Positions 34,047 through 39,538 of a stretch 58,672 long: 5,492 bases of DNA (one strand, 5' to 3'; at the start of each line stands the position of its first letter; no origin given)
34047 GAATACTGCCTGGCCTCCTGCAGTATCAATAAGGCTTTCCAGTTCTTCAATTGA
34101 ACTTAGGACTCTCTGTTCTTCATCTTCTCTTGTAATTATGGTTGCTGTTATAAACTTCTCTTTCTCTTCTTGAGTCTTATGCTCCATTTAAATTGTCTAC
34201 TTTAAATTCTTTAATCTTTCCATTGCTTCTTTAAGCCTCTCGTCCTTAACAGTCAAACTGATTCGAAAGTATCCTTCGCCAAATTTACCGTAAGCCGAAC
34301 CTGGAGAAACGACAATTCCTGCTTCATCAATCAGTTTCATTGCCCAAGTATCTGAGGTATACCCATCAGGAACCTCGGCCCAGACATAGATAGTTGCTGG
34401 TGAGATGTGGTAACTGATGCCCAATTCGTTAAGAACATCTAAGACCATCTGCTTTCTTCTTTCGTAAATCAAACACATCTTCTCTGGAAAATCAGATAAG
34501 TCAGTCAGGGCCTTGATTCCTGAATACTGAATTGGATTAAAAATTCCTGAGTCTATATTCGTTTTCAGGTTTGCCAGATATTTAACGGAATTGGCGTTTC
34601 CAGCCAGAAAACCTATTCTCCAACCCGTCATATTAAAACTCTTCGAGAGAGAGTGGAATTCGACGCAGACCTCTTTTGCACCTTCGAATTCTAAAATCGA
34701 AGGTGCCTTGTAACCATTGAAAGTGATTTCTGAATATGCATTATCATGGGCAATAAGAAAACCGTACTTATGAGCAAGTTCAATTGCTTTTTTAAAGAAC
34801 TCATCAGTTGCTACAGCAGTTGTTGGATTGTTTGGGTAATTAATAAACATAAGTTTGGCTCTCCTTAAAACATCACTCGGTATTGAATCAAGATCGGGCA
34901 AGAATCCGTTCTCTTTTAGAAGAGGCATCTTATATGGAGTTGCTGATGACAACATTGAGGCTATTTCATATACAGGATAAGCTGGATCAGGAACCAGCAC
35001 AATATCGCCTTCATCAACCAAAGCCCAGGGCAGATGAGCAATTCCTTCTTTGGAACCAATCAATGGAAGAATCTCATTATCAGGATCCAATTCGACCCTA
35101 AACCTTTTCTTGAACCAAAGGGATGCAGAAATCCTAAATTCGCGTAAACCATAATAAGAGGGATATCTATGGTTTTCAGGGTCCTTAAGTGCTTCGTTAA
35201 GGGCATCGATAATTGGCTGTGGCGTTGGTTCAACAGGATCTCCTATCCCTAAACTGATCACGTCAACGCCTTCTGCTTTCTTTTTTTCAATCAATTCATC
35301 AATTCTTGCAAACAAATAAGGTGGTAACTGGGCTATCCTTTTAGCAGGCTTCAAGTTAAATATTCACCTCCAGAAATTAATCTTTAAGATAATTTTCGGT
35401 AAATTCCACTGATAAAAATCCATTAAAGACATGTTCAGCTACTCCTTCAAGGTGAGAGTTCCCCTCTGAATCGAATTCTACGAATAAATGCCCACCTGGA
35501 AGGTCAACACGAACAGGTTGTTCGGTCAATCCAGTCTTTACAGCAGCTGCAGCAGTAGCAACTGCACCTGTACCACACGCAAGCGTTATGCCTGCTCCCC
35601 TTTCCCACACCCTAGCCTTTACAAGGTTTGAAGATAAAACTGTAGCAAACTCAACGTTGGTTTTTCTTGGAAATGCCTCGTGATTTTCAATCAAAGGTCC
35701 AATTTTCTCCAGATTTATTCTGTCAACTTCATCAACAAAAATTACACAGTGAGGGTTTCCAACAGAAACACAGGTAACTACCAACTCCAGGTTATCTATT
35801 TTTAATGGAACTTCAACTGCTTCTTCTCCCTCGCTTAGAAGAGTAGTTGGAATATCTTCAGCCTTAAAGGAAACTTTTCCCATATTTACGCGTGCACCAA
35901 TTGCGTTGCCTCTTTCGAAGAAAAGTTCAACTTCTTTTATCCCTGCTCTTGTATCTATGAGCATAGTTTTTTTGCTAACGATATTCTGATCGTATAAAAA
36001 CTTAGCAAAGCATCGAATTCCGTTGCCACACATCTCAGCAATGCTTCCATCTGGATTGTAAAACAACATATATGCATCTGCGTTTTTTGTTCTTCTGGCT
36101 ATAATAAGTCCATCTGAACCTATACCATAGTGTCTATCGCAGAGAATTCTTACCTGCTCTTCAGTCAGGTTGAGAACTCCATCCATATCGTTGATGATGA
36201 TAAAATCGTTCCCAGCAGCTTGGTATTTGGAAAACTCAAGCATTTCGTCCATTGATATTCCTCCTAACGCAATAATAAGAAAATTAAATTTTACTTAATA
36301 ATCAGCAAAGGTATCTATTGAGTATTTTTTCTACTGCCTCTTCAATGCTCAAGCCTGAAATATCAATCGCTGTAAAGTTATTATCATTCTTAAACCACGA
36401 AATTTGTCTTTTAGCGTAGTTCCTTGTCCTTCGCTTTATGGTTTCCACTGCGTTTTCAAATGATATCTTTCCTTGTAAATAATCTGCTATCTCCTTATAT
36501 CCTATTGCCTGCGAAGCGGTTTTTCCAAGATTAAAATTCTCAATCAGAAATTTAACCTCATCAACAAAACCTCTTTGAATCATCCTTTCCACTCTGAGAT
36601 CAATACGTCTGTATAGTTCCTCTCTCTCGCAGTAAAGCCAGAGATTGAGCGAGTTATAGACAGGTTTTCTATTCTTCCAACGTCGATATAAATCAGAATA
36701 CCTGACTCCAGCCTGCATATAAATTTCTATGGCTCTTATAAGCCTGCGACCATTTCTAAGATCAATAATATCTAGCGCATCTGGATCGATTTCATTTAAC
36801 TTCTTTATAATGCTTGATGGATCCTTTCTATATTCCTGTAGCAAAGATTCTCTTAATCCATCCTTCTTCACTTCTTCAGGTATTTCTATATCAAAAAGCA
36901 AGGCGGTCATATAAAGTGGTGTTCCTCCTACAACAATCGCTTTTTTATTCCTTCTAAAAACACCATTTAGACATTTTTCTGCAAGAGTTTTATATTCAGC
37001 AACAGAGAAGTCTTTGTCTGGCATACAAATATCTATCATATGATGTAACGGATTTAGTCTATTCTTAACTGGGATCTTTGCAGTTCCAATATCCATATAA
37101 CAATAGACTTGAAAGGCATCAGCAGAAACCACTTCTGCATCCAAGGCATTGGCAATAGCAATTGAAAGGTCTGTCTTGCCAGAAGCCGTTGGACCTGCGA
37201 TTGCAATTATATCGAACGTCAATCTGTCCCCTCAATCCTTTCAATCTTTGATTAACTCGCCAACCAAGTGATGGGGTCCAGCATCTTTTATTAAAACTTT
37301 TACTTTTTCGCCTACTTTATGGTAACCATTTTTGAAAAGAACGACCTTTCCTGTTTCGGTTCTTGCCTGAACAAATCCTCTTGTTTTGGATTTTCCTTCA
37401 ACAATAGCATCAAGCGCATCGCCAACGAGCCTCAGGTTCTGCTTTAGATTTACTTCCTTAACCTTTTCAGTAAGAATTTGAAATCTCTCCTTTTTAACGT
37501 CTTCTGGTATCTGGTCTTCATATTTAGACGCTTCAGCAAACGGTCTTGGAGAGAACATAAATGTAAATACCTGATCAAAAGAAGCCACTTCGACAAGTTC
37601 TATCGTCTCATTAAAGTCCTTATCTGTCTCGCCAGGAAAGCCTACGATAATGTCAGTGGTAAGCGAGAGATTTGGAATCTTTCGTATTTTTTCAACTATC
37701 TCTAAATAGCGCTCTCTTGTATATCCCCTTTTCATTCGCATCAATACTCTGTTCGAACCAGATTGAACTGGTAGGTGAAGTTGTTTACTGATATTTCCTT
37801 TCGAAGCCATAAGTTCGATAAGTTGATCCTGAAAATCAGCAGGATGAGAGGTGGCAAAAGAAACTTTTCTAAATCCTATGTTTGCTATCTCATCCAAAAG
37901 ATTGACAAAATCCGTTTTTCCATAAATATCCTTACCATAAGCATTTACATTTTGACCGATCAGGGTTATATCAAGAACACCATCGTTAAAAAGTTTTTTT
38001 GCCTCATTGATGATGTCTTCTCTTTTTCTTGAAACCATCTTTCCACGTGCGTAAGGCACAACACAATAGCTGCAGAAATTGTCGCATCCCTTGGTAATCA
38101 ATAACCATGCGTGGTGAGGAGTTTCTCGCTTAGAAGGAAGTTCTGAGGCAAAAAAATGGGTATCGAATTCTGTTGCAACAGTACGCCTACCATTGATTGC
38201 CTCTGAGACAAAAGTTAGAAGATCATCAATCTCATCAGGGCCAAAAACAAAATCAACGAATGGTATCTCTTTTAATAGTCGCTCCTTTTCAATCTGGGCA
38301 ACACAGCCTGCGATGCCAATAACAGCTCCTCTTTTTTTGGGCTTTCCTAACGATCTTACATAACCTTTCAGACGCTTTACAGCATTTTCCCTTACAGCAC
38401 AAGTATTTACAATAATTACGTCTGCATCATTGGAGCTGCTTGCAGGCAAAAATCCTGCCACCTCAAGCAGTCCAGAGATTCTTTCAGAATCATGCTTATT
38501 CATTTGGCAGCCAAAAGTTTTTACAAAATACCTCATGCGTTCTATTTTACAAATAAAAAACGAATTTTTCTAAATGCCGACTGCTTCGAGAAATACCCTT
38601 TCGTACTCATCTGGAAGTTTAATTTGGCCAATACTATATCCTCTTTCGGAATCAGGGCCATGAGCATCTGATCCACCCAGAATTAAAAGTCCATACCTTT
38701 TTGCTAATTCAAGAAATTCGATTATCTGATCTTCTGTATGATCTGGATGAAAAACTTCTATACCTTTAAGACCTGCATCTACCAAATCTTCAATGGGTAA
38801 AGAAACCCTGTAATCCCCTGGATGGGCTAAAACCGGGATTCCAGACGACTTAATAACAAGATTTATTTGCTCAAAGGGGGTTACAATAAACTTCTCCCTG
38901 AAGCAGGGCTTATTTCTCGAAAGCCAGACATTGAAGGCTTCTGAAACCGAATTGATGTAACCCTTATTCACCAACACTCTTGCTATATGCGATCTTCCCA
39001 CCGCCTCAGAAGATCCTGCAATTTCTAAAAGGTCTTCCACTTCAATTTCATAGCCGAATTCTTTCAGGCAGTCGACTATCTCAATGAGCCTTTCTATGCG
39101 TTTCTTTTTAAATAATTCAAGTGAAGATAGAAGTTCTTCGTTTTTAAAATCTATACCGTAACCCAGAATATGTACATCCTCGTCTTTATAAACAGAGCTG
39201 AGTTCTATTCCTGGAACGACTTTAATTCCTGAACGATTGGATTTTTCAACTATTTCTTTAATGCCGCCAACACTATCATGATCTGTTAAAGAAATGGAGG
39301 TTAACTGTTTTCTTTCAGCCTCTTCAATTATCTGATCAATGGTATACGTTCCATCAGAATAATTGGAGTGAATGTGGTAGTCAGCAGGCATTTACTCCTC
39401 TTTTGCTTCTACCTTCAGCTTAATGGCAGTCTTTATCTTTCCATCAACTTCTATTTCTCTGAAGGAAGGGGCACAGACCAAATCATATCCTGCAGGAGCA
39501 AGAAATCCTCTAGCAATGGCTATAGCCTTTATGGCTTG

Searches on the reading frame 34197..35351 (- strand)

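Call 75: search_protein_families(library=pfam, proteins=[window:34197-35351:-], max_evalue=0.00001)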
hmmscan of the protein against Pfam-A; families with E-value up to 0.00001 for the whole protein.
window:34197-35351:- (384 aa): 1 family
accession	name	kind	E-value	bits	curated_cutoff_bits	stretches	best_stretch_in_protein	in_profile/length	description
PF00155.27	Aminotran_1_2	-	2.3e-59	201.9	19.7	1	30-380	2-361/361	Aminotransferase class I and II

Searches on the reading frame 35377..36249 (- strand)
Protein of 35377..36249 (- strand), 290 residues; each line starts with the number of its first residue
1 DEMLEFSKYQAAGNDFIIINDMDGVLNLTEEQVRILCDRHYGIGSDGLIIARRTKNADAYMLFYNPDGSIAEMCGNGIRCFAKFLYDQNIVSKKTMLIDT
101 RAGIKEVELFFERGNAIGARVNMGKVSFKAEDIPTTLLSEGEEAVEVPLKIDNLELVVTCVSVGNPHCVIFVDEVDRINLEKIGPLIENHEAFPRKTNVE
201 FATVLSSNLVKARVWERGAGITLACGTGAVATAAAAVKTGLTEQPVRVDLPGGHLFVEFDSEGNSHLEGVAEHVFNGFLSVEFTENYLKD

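Call 75: search_protein_families(library=pfam, proteins=[window:35377-36249:-], max_evalue=0.00001)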
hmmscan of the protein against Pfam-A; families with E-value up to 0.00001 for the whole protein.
window:35377-36249:- (290 aa): 2 families
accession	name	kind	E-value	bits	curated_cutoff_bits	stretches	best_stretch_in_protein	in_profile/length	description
PF01678.24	DAP_epimerase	-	1.5e-63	212.7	34.7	2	160-270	2-117/121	Diaminopimelate epimerase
PF05544.16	Pro_racemase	-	6e-06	26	27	0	47-123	57-136/325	Proline racemase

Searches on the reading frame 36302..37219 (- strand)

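Call 75: search_protein_families(library=pfam, proteins=[window:36302-37219:-], max_evalue=0.00001)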
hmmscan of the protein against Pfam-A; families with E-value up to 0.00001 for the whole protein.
window:36302-37219:- (305 aa): 3 families
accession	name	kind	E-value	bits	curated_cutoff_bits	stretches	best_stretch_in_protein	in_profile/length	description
PF01715.23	IPPT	-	1.7e-74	251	23.6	1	37-279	1-243/243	IPP transferase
PF02224.24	Cytidylate_kin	-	7.9e-08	32.7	26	0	252-302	158-208/211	Cytidylate kinase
PF01745.22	IPT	-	1.2e-07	31.9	20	1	4-47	3-44/233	Isopentenyl transferase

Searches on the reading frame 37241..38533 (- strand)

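Call 75: search_protein_families(library=pfam, proteins=[window:37241-38533:-], max_evalue=0.00001)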
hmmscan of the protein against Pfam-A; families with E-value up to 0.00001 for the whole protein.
window:37241-38533:- (430 aa): 3 families
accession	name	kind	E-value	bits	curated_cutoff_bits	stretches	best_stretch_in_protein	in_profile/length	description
PF04055.27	Radical_SAM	-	1.5e-29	103.7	29.5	1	145-314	2-166/166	Radical SAM superfamily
PF00919.26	UPF0004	-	4.5e-29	100.8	27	1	1-98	1-98/98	Uncharacterized protein family UPF0004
PF01938.26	TRAM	-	6.3e-09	36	21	1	368-428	2-61/61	TRAM domain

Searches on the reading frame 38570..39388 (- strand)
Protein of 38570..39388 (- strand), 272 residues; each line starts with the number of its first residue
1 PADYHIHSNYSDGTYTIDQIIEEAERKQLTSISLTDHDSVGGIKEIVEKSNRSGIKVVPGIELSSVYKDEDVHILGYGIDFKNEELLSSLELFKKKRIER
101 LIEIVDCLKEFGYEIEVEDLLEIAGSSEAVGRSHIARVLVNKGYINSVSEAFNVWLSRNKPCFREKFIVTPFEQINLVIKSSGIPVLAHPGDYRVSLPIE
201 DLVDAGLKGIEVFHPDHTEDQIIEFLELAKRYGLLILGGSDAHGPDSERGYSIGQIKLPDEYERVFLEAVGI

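Call 84: search_protein_families(library=pfam, proteins=[window:38570-39388:-], max_evalue=0.00001)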
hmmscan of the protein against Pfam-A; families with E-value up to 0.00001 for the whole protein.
window:38570-39388:- (272 aa): 1 family
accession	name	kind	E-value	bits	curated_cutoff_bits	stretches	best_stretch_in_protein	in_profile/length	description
PF02811.25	PHP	-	1.3e-14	55.3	26.4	1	3-107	1-94/164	PHP domain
